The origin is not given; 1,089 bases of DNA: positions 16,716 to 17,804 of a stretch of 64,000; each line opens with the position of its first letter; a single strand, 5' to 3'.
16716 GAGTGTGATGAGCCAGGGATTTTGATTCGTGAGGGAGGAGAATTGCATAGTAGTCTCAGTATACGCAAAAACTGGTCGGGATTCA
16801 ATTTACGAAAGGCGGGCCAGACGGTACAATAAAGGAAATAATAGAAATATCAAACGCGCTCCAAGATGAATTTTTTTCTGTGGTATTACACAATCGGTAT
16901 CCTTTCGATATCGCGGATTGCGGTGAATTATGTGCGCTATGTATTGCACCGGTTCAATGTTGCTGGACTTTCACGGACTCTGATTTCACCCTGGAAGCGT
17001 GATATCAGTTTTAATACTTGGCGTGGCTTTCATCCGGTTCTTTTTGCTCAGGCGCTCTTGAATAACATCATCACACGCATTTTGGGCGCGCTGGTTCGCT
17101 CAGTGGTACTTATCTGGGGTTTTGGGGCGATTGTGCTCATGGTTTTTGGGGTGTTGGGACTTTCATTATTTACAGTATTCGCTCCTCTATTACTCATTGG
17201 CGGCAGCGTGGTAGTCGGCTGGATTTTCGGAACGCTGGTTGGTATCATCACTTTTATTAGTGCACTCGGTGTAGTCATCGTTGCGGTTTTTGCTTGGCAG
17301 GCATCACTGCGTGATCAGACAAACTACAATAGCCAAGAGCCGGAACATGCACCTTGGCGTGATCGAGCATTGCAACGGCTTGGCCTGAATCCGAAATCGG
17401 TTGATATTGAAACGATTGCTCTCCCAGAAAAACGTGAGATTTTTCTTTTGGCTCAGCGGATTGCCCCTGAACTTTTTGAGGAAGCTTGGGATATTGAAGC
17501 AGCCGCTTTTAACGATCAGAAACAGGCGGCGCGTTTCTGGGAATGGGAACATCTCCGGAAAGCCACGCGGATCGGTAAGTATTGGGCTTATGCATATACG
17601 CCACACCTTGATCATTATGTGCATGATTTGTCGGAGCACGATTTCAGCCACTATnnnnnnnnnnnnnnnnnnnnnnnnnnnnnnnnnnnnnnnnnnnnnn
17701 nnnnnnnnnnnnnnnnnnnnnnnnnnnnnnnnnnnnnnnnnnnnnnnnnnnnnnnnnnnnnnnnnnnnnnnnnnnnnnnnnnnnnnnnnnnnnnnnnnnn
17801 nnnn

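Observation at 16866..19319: Membrane-anchored Hsp100/Clp-like AAA+ protein with degenerate D1 and intact D2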

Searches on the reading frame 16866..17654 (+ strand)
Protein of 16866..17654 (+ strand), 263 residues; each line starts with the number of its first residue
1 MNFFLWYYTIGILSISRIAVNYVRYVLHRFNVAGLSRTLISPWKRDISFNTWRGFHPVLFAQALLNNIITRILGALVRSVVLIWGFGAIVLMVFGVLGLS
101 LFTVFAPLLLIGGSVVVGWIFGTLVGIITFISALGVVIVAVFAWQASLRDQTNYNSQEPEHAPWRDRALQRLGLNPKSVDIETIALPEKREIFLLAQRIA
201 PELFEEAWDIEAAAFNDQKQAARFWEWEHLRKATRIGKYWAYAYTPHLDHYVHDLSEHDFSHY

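Call 15: find_homologous_proteins(query=window:16866-17630:+, max_evalue=0.001)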
Query seq(255 aa) (255 aa): 2 proteins with E <= 0.001 among 3030 candidates.
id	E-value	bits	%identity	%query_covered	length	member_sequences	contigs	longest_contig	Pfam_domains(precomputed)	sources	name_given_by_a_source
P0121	3.6e-64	235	65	67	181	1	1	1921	-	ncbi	-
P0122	1.4e-30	125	34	93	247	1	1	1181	-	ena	-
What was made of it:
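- Tried and rejected: A word-index homologue search with the N-terminal 255 aa returned only two fragments (call 15).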

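Call 37: search_protein_families(library=pfam, proteins=[window:16866-17654:+], max_evalue=10)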
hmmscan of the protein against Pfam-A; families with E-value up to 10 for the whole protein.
window:16866-17654:+ (263 aa): 2 families
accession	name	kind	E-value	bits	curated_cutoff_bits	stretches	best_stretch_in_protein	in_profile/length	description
PF20485.3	DUF6724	-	0.081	13.2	27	1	118-164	8-53/64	Family of unknown function (DUF6724)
PF12553.13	DUF3742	-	0.39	11.2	27.2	1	128-166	63-99/120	Protein of unknown function (DUF3742)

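Call 39: find_related_loci(query=A2, collection=genome_contigs, flank=10000)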
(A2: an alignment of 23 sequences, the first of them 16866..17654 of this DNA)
Query A2 (263 aa) in genome_contigs; peptide patterns used: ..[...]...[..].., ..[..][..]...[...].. (x = any residue, [..] = any of these).
105 stretches matched a pattern; 100 encode a relative of the query (tblastn E <= 1e-3); the best 80 are kept; 79 distinct loci.
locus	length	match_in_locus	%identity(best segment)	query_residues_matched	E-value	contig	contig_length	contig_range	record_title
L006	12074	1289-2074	71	1-263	1e-129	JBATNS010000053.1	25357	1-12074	MAG: Candidatus Moraniibacteriota bacterium isolate MFD10518_ilm_asm_bin9 k127_83514, whole genome shotgun sequence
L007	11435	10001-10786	68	1-263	2e-124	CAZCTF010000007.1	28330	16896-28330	MAG TPA_asm: uncultured Bdellovibrionales bacterium isolate SRP342105_co2_88 genome assembly, contig: NODE_1671_length_2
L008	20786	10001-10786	68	1-263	5e-122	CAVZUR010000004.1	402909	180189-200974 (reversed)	MAG: Candidatus Moranbacteria bacterium isolate MFD04651.bin.1.47 genome assembly, contig: contig_2997, whole genome sho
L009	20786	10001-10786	68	1-263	2e-119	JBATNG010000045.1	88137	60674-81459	MAG: Candidatus Moraniibacteriota bacterium isolate MFD10541_ilm_asm_bin30 k127_204675, whole genome shotgun sequence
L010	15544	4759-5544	65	1-263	2e-114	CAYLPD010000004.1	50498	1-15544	MAG TPA_asm: uncultured Bdellovibrionales bacterium isolate SRP170004_co1_27 genome assembly, contig: NODE_814_length_50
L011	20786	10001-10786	59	1-263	5e-100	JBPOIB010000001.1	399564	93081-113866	MAG: Candidatus Moraniibacteriota bacterium isolate MAG_655 c_000000434175, whole genome shotgun sequence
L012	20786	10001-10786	52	1-263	1e-88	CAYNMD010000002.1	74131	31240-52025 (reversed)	MAG TPA_asm: uncultured Bdellovibrionales bacterium isolate SRP135725_co1_638 genome assembly, contig: NODE_222_length_7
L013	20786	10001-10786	48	1-263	3e-84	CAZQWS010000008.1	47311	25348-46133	MAG TPA_asm: uncultured Bdellovibrionales bacterium isolate binchicken_co105_454 genome assembly, contig: NODE_856_lengt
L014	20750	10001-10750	51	13-263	5e-79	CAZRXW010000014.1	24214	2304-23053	MAG TPA_asm: uncultured Bdellovibrionales bacterium isolate SRP342105_co1_42 genome assembly, contig: NODE_2752_length_2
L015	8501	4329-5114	44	1-263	1e-70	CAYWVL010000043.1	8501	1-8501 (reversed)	MAG TPA_asm: uncultured Bdellovibrionales bacterium isolate SRP170004_co1_593 genome assembly, contig: NODE_13578_length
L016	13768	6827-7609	38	2-263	3e-54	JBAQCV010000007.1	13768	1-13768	MAG: Candidatus Moraniibacteriota bacterium isolate MFD12004_ilm_asm_bin18 k127_136856, whole genome shotgun sequence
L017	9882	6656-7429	40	1-263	2e-54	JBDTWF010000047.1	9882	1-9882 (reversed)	MAG: Candidatus Moraniibacteriota bacterium isolate cluster3_bin.85 NODE_31683_length_9882_cov_5.321258, whole genome sh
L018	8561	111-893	40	2-263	1e-52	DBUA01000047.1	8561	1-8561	MAG TPA_asm: Candidatus Moranbacteria bacterium UBA1302 UBA1302_contig_54055, whole genome shotgun sequence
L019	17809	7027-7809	40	2-263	6e-52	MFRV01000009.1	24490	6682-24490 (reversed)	MAG: Candidatus Moranbacteria bacterium RIFCSPHIGHO2_01_FULL_54_31 rifcsphigho2_01_scaffold_15964, whole genome shotgun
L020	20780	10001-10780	39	3-263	4e-49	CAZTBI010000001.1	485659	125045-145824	MAG TPA_asm: uncultured Bdellovibrionales bacterium isolate SRP342105_co1_260 genome assembly, contig: NODE_7_length_485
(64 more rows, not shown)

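Call 41: search_protein_representatives(alignment_id=A2)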
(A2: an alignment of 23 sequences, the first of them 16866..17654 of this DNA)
Query: 23 sequences, 264 profile positions. Proteins with E-value up to 0.001 (for the whole library): 1374; up to 1e-10: 572; up to 1e-30: 49. The best 150 are listed.
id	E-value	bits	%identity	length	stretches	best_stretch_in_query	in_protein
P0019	4.0e-99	347.8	-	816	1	3-264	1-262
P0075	1.0e-92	326.8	-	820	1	1-264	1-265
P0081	4.4e-86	305.1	-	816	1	1-264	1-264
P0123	1.2e-84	300.4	-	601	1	1-264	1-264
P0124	1.5e-80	286.9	-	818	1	1-264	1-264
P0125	3.0e-74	266.2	-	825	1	2-264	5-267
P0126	1.9e-71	257.1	-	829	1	5-264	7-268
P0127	7.1e-71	255.2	-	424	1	4-264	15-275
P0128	9.7e-70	251.5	-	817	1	5-264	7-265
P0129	1.5e-68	247.6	-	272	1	2-264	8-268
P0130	2.5e-68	246.8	-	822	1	1-259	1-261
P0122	3.0e-66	240.0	-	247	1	4-240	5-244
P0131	4.6e-66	239.4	-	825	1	4-264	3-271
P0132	8.1e-65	235.3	-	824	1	3-264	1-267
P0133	4.5e-64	232.9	-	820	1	2-264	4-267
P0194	1.9e-24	103.0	-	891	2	3-148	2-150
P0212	2.5e-21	92.8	-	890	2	4-139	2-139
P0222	2.3e-20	89.6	-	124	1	4-118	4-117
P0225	3.9e-20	88.9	-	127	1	3-116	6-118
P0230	2.2e-19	86.4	-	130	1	4-117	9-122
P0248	5.1e-18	81.9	-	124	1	4-118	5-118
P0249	5.2e-18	81.9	-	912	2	4-149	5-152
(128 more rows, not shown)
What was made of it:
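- On Candidate-phyla N-module plus TM-Clp family (undescribed; defined here): The profile search gives 1374 clusters (call 41).
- Tried and rejected: I replaced it with a full HMMER profile search (call 41).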

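Call 42: predict_structure(alignment_id=A2)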
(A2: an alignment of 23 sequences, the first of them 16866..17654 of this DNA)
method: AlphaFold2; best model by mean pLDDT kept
length: 263 residues; sequences in the alignment: 23
mean_pLDDT: 84.6   pTM: 0.68
mean pLDDT of the five models: 84.6, 83.2, 82.7, 80.7, 80.0
residues with pLDDT >= 90: 155; 70-90: 70; 50-70: 18; < 50: 20
segments of 3 or more residues with pLDDT < 50: 244-263
pLDDT, mean of each block of 10 residues (from residue 1): 92 89 92 82 58 68 79 85 94 92 94 94 97 96 90 85 95 95 92 95 95 93 90 84 48 41 32
secondary structure, 60 per line:
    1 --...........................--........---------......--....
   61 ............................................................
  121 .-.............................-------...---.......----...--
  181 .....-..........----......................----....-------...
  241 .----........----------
elements in order: H3-29 H32-39 H49-54 H57-121 H123-151 H165-171 H181-185 H187-196 H201-222 H227-230 H238-241 H246-253

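Call 44: search_protein_families(library=pfam, proteins=[P0222, P0225, P0230, P0248, P0194, P0212, P0249], max_evalue=0.01)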
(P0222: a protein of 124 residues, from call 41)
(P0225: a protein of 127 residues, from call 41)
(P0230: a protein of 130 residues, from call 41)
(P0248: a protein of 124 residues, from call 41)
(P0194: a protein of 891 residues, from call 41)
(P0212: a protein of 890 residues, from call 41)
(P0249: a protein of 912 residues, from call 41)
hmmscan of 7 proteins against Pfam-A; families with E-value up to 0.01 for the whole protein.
P0222 (124 aa): 0 families

P0225 (127 aa): 0 families

P0230 (130 aa): 0 families

P0248 (124 aa): 0 families

P0194 (891 aa): 19 families
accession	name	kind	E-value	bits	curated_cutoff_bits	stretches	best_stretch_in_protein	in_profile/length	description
PF07724.20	AAA_2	-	7.5e-47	159.9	27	1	636-797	2-165/166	AAA domain (Cdc48 subfamily)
PF10431.15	ClpB_D2-small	-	6.7e-20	71.4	21.9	1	804-883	1-80/81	C-terminal, D2-small domain, of ClpB protein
PF00004.35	AAA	-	5.6e-19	69.3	21.2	2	641-770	2-125/131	ATPase family associated with various cellular activities (AAA)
PF07728.20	AAA_5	-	9.2e-16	58.5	22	2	640-756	2-125/139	AAA domain (dynein-related subfamily)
PF00158.32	Sigma54_activat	-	1e-07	32.2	20.2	1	638-769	23-155/168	Sigma-54 interaction domain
PF13401.12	AAA_22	-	2.4e-06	28.3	27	0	362-445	7-97/130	AAA domain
PF20720.3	nSTAND3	-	2.7e-06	27.6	27.2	0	359-384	16-41/155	Novel STAND NTPase 3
PF01695.23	IstB_IS21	-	4.1e-06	26.9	24.1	0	359-428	91-157/238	IstB-like ATP binding protein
PF17871.7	AAA_lid_9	-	5.2e-06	26.8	22.8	1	509-578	7-74/104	AAA lid domain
PF13173.12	AAA_14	-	7.6e-06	26.4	27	0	641-731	6-88/129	AAA domain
PF05673.19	DUF815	-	2.2e-05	24.2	23.8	0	744-830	141-220/249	Protein of unknown function (DUF815)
PF01078.27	Mg_chelatase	-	5.9e-05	23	20.3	0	355-379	17-41/207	Magnesium chelatase, subunit ChlI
PF07726.17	AAA_3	-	0.00043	20.6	27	0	647-753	9-111/131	ATPase family associated with various cellular activities (AAA)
PF05496.18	RuvB_N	-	0.0006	20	27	0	361-385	34-58/159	Holliday junction DNA helicase RuvB P-loop domain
PF13191.12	AAA_16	-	0.0013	19.7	32.6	0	349-391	10-55/167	AAA ATPase domain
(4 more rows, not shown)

P0212 (890 aa): 24 families
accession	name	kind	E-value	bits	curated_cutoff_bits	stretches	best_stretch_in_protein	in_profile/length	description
PF07724.20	AAA_2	-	1.7e-47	162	27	1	638-799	1-166/166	AAA domain (Cdc48 subfamily)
PF10431.15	ClpB_D2-small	-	8.3e-25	87.1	21.9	1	805-884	1-80/81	C-terminal, D2-small domain, of ClpB protein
PF00004.35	AAA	-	2.4e-18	67.3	21.2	2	644-757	2-110/131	ATPase family associated with various cellular activities (AAA)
PF07728.20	AAA_5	-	8.6e-17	61.9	22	2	643-764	2-129/139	AAA domain (dynein-related subfamily)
PF17871.7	AAA_lid_9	-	1e-10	41.9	22.8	1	506-601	2-97/104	AAA lid domain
PF00158.32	Sigma54_activat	-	3e-08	34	20.2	1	623-759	5-145/168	Sigma-54 interaction domain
PF05673.19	DUF815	-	1e-07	31.8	23.8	0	332-410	21-98/249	Protein of unknown function (DUF815)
PF13173.12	AAA_14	-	1.4e-07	32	27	1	644-719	6-74/129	AAA domain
PF20720.3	nSTAND3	-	2.6e-07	30.9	27.2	0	352-390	7-43/155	Novel STAND NTPase 3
PF13191.12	AAA_16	-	1.7e-06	29.1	32.6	0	350-391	7-51/167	AAA ATPase domain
PF13401.12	AAA_22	-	1.3e-05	26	27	0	642-732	7-109/130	AAA domain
PF01078.27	Mg_chelatase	-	2.6e-05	24.2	20.3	0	359-385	17-43/207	Magnesium chelatase, subunit ChlI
PF12775.13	AAA_7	-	7.7e-05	22.7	25.8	0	642-689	35-82/181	P-loop containing dynein motor region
PF20030.5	bpMoxR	-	0.00012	21.7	27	0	645-757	36-146/205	MoxR domain in the MoxR-vWA-beta-propeller ternary systems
PF03193.22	RsgA_GTPase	-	0.00017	21.9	30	0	340-387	82-129/174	RsgA GTPase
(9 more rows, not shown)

P0249 (912 aa): 23 families
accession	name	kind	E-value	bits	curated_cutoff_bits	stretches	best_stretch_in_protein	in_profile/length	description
PF07724.20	AAA_2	-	7.3e-52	176.2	27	1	650-817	1-166/166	AAA domain (Cdc48 subfamily)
PF10431.15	ClpB_D2-small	-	9.9e-23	80.4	21.9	1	823-903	1-80/81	C-terminal, D2-small domain, of ClpB protein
PF07728.20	AAA_5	-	8.5e-15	55.4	22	1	655-775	2-124/139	AAA domain (dynein-related subfamily)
PF00004.35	AAA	-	6.7e-14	52.9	21.2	2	656-778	2-114/131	ATPase family associated with various cellular activities (AAA)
PF00158.32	Sigma54_activat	-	3.1e-09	37.2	20.2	1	644-778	14-148/168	Sigma-54 interaction domain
PF12775.13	AAA_7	-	5.1e-07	29.8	25.8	0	358-408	20-71/181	P-loop containing dynein motor region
PF04851.21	ResIII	-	1.2e-06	29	22.5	0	627-681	8-52/164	Type III restriction enzyme, res subunit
PF17871.7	AAA_lid_9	-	1.4e-06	28.6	22.8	1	514-582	2-65/104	AAA lid domain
PF05673.19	DUF815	-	1.6e-06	27.9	23.8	0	341-407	23-90/249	Protein of unknown function (DUF815)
PF13401.12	AAA_22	-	5.1e-06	27.3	27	1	655-749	8-109/130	AAA domain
PF20720.3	nSTAND3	-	7.6e-06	26.1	27.2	0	656-694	21-57/155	Novel STAND NTPase 3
PF01695.23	IstB_IS21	-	9.2e-06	25.8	24.1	0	369-395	90-116/238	IstB-like ATP binding protein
PF13191.12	AAA_16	-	2.1e-05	25.5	32.6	0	355-409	8-63/167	AAA ATPase domain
PF01078.27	Mg_chelatase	-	0.00011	22.2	20.3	0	655-697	25-63/207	Magnesium chelatase, subunit ChlI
PF00005.33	ABC_tran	-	0.00024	22.2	25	0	657-702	16-62/137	ABC transporter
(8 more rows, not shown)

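Call 50: fold_search(model_id=the predicted structure, library=pdb)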
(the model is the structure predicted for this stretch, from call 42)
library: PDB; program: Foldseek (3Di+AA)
matches with E <= 10: 24; with E <= 0.001: 0
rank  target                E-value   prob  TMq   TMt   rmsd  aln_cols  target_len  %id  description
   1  7lpd_A                3.0e+00  0.03  0.10  0.07  24.2       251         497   13  Cryo-EM structure of full-length TRPV1 with capsaicin at 48 degrees Celsius, in an intermediate state, class 2 (released 2021-07-28)
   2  5v4s_A                3.3e+00  0.06  0.17  0.14  16.7       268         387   12  CryoEM Structure of a Prokaryotic Cyclic Nucleotide-Gated Ion Channel (released 2017-04-12)
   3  7psm_A                3.7e+00  0.06  0.15  0.08  21.0       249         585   12  S. cerevisiae Atm1 in MSP1D1 nanodiscs with bound AMP-PNP and Mg2+ (released 2021-12-29)
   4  7rqy_A                3.9e+00  0.02  0.11  0.07  22.7       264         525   12  Cryo-EM structure of the full-length TRPV1 with RTx at 25 degrees Celsius, in an open state, class B (released 2022-06-01)
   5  7p5j_A                4.7e+00  0.03  0.16  0.11  30.0       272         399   15  Cryo-EM structure of human TTYH1 in GDN (released 2021-08-11)
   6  8t0y_D                5.6e+00  0.01  0.10  0.09  23.1       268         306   12  TRPV1 in nanodisc bound with one LPA in one monomer (released 2024-05-08)
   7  8wjo_B                6.2e+00  0.05  0.20  0.19  35.9       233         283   11  Cryo-EM structure of 8-subunit Smc5/6 arm region (released 2024-06-26)
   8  9qxx_A                6.2e+00  0.02  0.14  0.06  39.6       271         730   12  JetABC DNA loaded state dimer (released 2025-10-01)
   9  9qxu_B                6.2e+00  0.02  0.11  0.05  38.4       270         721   10  JetABC DNA loaded state monomer (open) (released 2025-10-01)
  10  6ral_A                6.8e+00  0.02  0.14  0.09  20.1       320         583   18  Heterodimeric ABC exporter TmrAB under turnover conditions in asymmetric unlocked return conformation (released 2019-07-31)
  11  6z0c_B                7.1e+00  0.03  0.14  0.17  26.0       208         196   12  Structure of in silico modelled artificial Maquette-3 protein (released 2021-03-17)
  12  7vwc_A                7.5e+00  0.02  0.14  0.10  20.4       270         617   14  Cryo-EM structure of human very long-chain fatty acid ABC transporter ABCD1 (released 2022-05-18)
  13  8i4v_A                7.8e+00  0.04  0.19  0.18  43.7       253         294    9  Cryo-EM structure of 5-subunit Smc5/6 arm region (released 2024-06-26)
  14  9nvp_A                7.8e+00  0.02  0.11  0.05  22.8       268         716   12  Structure of Nanchung-Inactive-Calmodulin in complex with Nicotinamide, EDTA (released 2026-02-11)
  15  8px9_A                8.2e+00  0.02  0.14  0.08  22.2       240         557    9  Structure of the antibacterial peptide ABC transporter McjD, solved at wavelength 2.75 A (released 2023-10-25)
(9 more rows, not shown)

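Call 52: find_encoding_contigs(protein=P0222, flank=5000, max_places=2)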
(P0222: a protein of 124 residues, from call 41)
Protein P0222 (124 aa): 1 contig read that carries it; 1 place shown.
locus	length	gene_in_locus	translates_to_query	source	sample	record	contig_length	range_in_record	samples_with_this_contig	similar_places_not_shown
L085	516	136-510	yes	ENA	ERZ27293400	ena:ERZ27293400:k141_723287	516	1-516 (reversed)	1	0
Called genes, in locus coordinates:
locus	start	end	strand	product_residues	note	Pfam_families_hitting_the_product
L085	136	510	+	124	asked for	-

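Call 53: find_encoding_contigs(protein=P0230, flank=5000, max_places=2)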
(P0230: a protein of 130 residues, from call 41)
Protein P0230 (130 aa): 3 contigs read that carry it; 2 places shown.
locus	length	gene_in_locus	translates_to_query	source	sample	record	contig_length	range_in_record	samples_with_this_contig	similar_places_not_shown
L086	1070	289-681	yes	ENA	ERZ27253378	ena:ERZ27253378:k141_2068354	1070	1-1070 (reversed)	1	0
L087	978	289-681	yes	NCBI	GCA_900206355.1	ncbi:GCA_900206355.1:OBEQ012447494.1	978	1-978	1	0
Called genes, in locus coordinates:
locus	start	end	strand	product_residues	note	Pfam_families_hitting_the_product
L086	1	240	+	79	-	?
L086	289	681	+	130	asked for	-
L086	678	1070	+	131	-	?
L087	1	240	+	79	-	?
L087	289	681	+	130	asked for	-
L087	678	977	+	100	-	?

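Call 61: find_encoding_contigs(protein=P0194, flank=7000, max_places=1)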
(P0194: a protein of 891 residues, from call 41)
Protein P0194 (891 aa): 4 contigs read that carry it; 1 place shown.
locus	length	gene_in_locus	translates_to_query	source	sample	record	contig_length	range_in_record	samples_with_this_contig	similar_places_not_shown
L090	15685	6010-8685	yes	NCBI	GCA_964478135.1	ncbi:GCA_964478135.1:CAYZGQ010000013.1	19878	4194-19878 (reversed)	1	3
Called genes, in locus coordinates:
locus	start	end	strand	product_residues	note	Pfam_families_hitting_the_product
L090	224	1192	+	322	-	PF01544:CorA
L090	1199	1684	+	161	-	PF18895:T4SS_pilin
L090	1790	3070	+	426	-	PF00224:PK, PF02887:PK_C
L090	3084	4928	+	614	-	-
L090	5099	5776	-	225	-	PF06736:TMEM175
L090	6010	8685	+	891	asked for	PF01695:IstB_IS21 (faint), PF00158:Sigma54_activat (faint), PF00004:AAA (weak), PF17871:AAA_lid_9 (weak), PF00004:AAA, PF07724:AAA_2, PF07728:AAA_5, PF10431:ClpB_D2-small, +2 more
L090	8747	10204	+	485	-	PF01547:SBP_bac_1, PF13416:SBP_bac_8, PF13531:SBP_bac_11 (faint)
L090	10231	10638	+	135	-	PF18895:T4SS_pilin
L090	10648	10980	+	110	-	PF18895:T4SS_pilin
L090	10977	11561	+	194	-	PF18895:T4SS_pilin (faint)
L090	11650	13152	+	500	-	PF05157:MshEN (faint), PF25199:nSTAND_NTPase5 (faint), PF00437:T2SSE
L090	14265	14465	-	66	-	-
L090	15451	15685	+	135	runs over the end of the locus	PF18908:DUF5663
